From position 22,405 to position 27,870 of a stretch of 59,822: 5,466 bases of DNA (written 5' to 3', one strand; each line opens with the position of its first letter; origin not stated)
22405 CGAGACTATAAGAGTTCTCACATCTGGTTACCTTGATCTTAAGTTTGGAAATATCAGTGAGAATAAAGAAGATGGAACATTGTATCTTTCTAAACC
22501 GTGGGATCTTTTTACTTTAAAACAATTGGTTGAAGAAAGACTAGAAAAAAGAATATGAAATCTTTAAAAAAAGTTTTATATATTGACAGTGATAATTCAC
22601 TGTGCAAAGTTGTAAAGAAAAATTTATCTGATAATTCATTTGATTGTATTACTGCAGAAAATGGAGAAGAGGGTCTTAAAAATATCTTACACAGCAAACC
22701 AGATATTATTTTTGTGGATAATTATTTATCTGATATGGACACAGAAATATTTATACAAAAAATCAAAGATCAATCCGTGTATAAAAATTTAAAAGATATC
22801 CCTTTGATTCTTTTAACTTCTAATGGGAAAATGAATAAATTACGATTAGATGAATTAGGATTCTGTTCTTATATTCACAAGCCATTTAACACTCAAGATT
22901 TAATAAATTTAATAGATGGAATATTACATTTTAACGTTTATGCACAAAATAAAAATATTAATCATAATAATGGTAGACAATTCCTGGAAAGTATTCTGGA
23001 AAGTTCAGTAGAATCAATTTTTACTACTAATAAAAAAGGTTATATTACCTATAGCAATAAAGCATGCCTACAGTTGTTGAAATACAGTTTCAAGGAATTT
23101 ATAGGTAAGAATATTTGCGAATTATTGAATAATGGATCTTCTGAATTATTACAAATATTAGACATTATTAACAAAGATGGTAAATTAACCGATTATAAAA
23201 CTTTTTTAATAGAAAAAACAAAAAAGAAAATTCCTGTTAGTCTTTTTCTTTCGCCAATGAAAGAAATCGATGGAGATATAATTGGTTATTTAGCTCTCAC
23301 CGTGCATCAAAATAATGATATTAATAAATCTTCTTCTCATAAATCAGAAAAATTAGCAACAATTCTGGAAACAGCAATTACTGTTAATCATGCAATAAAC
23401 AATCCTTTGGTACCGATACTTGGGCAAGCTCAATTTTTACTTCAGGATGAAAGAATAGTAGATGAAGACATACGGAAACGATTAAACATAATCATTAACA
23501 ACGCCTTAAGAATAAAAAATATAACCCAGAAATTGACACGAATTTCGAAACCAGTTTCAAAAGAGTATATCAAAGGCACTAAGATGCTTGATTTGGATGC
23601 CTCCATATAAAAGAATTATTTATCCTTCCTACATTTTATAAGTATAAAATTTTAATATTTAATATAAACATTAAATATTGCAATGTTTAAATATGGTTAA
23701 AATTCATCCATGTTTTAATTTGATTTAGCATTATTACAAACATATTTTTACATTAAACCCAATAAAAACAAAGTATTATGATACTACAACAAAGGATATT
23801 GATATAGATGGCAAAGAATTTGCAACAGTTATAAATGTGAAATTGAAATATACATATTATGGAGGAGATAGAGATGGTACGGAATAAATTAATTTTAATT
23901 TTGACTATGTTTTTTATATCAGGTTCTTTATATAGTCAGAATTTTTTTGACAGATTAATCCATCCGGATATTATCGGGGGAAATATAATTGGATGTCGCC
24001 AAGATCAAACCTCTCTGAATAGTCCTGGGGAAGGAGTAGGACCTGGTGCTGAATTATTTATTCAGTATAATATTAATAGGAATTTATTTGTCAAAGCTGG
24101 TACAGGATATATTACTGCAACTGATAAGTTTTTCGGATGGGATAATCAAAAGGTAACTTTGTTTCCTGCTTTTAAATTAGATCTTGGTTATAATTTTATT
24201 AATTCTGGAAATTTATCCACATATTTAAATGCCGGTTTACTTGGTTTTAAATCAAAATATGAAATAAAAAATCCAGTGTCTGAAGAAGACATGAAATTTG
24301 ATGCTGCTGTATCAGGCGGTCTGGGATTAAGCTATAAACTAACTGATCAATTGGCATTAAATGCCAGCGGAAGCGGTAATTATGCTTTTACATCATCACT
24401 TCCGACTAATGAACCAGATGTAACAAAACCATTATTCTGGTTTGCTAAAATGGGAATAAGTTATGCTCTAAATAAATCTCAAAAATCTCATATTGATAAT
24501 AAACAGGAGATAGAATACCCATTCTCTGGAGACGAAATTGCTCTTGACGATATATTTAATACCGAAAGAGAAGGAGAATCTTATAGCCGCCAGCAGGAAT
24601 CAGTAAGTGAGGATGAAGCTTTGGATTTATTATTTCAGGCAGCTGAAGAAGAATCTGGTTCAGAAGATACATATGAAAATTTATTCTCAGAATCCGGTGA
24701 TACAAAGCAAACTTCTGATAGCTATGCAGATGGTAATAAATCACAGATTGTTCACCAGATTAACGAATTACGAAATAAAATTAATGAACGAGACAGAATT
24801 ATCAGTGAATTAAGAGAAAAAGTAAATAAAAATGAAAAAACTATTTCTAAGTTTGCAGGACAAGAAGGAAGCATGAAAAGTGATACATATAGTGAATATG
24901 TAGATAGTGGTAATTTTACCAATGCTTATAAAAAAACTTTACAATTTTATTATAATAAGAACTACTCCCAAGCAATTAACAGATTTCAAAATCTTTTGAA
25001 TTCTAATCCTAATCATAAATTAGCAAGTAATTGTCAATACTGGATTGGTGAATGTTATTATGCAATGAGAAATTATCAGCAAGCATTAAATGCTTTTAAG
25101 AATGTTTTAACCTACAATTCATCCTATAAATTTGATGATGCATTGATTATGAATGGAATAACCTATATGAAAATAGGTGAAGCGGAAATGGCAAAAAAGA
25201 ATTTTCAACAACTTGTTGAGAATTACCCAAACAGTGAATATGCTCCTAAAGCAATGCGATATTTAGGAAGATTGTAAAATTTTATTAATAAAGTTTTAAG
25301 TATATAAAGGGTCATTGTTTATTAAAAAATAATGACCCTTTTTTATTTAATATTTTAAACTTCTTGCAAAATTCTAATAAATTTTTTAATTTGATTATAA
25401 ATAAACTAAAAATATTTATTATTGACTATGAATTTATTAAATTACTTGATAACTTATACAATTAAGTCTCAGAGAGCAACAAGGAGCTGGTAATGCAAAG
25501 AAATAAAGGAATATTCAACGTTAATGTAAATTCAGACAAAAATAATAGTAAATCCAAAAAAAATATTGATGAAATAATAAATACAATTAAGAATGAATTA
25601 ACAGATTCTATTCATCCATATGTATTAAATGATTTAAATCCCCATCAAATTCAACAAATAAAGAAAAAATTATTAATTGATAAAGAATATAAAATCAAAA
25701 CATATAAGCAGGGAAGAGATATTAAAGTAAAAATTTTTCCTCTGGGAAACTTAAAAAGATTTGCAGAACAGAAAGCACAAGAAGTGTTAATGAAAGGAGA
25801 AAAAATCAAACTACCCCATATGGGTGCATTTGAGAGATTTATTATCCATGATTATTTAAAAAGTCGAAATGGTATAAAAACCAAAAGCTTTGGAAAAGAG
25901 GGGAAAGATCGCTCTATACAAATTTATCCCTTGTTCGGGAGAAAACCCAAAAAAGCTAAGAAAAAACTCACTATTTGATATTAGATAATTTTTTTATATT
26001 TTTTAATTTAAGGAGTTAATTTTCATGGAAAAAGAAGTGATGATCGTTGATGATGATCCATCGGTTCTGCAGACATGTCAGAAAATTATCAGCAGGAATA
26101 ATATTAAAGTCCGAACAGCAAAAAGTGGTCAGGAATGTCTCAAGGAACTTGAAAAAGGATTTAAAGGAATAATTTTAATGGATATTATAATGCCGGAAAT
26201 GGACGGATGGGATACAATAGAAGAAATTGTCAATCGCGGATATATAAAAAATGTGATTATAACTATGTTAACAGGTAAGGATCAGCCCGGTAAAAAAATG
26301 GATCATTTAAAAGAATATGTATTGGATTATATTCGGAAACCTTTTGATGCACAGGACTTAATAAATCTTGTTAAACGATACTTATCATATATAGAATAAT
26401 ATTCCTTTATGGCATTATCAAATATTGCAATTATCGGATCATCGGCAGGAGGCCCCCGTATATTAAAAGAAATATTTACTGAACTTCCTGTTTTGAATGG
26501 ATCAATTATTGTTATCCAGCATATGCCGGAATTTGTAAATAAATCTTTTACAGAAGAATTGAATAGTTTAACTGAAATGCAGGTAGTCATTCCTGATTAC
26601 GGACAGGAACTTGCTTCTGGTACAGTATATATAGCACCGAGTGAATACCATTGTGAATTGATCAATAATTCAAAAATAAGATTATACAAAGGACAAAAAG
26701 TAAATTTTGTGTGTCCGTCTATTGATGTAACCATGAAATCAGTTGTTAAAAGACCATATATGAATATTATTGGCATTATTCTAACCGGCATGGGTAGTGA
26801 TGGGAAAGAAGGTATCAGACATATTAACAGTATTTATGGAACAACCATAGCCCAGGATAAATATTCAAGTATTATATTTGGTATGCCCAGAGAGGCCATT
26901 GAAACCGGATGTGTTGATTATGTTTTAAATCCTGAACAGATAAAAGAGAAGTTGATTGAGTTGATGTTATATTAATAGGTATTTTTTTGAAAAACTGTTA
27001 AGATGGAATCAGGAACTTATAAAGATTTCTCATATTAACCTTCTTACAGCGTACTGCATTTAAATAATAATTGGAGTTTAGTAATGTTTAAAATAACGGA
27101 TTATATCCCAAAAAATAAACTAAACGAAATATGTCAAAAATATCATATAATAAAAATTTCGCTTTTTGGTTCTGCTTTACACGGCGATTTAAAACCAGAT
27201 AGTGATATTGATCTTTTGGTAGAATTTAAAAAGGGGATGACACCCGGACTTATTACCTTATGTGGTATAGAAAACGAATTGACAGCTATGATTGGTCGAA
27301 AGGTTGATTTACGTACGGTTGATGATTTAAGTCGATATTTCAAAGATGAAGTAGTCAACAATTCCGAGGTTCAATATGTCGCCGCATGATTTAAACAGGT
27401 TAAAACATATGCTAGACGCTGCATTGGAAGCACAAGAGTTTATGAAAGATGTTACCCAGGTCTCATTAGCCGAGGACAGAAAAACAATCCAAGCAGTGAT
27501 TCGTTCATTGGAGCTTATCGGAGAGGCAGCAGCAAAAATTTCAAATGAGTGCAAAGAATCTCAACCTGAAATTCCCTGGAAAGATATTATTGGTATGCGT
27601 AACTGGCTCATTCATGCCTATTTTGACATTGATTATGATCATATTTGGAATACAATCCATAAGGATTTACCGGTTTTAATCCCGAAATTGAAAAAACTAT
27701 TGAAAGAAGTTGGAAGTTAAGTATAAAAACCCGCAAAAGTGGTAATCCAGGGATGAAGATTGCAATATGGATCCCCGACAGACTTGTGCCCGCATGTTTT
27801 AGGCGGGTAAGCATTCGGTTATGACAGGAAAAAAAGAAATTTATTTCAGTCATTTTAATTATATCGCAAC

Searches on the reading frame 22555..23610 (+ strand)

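Call 14: search_protein_families(library=pfam, proteins=[window:22555-23610:+], max_evalue=0.0001)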
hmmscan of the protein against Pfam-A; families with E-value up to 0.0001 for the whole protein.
window:22555-23610:+ (351 aa): 5 families
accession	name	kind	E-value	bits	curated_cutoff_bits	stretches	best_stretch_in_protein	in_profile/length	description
PF00072.30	Response_reg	-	4.2e-13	49.9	30.2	1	7-120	1-110/111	Response regulator receiver domain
PF13426.13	PAS_9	-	9.8e-12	45.5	27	1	153-247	2-96/103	PAS domain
PF00989.32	PAS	-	3.2e-08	34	22.6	1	143-247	2-108/113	PAS fold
PF00512.31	HisKA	-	9.2e-07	29.3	26.9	1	277-332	9-62/66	His Kinase A (phospho-acceptor) domain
PF08448.16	PAS_4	-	2.6e-05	24.9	23.1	1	148-249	1-102/110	PAS fold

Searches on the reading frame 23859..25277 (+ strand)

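Call 14: search_protein_families(library=pfam, proteins=[window:23859-25277:+], max_evalue=0.0001)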
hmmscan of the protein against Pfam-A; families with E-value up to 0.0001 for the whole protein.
window:23859-25277:+ (472 aa): 10 families
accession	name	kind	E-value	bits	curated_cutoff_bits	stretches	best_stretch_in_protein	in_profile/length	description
PF13174.12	TPR_6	-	3.3e-13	49.8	26.3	0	433-459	7-33/33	Tetratricopeptide repeat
PF07719.23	TPR_2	-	2.4e-11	43.3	27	0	392-420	3-31/34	Tetratricopeptide repeat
PF13505.12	OMP_b-brl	-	1e-10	42.5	28.7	1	54-175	41-154/175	Outer membrane protein beta-barrel domain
PF13525.12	YfiO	-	4.6e-08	33.5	25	1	354-469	6-133/203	Outer membrane lipoprotein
PF14559.12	TPR_19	-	2.4e-07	31.4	25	0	401-462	2-62/68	Tetratricopeptide repeat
PF00515.34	TPR_1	-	7.6e-07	29.1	27.8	0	392-422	3-33/34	Tetratricopeptide repeat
PF12895.13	ANAPC3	-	1.6e-06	28.7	27.2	1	350-415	20-81/82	Anaphase-promoting complex, cyclosome, subunit 3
PF13432.12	TPR_16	-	1.5e-05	25.7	32.7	0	363-413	7-54/65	Tetratricopeptide repeat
PF13512.12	TPR_18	-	2.2e-05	25.1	21.9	0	442-466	118-142/145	Tetratricopeptide repeat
PF13424.12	TPR_12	-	6.6e-05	23.5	30.1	0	366-416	16-71/77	Tetratricopeptide repeat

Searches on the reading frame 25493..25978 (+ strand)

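Call 14: search_protein_families(library=pfam, proteins=[window:25493-25978:+], max_evalue=0.0001)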
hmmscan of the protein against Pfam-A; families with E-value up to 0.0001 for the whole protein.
window:25493-25978:+ (161 aa): 2 families
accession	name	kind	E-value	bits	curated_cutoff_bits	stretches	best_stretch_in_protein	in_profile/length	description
PF01424.28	R3H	-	2.6e-13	50.2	26.8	1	87-146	3-60/60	R3H domain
PF19795.4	DUF6279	-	5.3e-05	23.7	27.7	1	14-74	49-108/195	Family of unknown function (DUF6279)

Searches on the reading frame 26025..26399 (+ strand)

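Call 14: search_protein_families(library=pfam, proteins=[window:26025-26399:+], max_evalue=0.0001)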
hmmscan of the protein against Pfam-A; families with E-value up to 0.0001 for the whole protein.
window:26025-26399:+ (124 aa): 1 family
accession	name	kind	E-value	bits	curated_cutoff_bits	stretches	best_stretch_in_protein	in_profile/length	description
PF00072.30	Response_reg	-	2e-24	86.3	30.2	1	5-116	1-110/111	Response regulator receiver domain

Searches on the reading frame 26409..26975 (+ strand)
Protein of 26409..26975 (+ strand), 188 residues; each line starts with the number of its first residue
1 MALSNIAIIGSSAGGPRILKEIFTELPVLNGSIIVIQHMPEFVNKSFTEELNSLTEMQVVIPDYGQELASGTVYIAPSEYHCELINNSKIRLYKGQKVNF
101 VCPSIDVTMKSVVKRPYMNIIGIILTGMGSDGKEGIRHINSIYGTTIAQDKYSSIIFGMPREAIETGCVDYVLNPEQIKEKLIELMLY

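Call 14: search_protein_families(library=pfam, proteins=[window:26409-26975:+], max_evalue=0.0001)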
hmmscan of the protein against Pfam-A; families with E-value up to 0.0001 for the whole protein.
window:26409-26975:+ (188 aa): 1 family
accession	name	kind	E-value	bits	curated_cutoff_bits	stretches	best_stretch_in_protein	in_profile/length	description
PF01339.22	CheB_methylest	-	1.6e-53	181.5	24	1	8-182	2-174/174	CheB methylesterase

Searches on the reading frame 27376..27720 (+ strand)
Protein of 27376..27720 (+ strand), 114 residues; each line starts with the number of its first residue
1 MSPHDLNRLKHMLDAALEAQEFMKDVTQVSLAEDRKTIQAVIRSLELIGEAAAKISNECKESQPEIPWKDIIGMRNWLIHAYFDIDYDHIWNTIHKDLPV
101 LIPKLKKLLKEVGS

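Call 88: search_protein_families(library=pfam, proteins=[window:27376-27720:+], max_evalue=0.01)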
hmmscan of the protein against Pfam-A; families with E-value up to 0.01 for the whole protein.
window:27376-27720:+ (114 aa): 1 family
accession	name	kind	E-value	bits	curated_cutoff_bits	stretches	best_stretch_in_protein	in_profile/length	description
PF01934.22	HepT-like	-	2.4e-28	98.7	23.5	1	12-107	1-119/120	Ribonuclease HepT-like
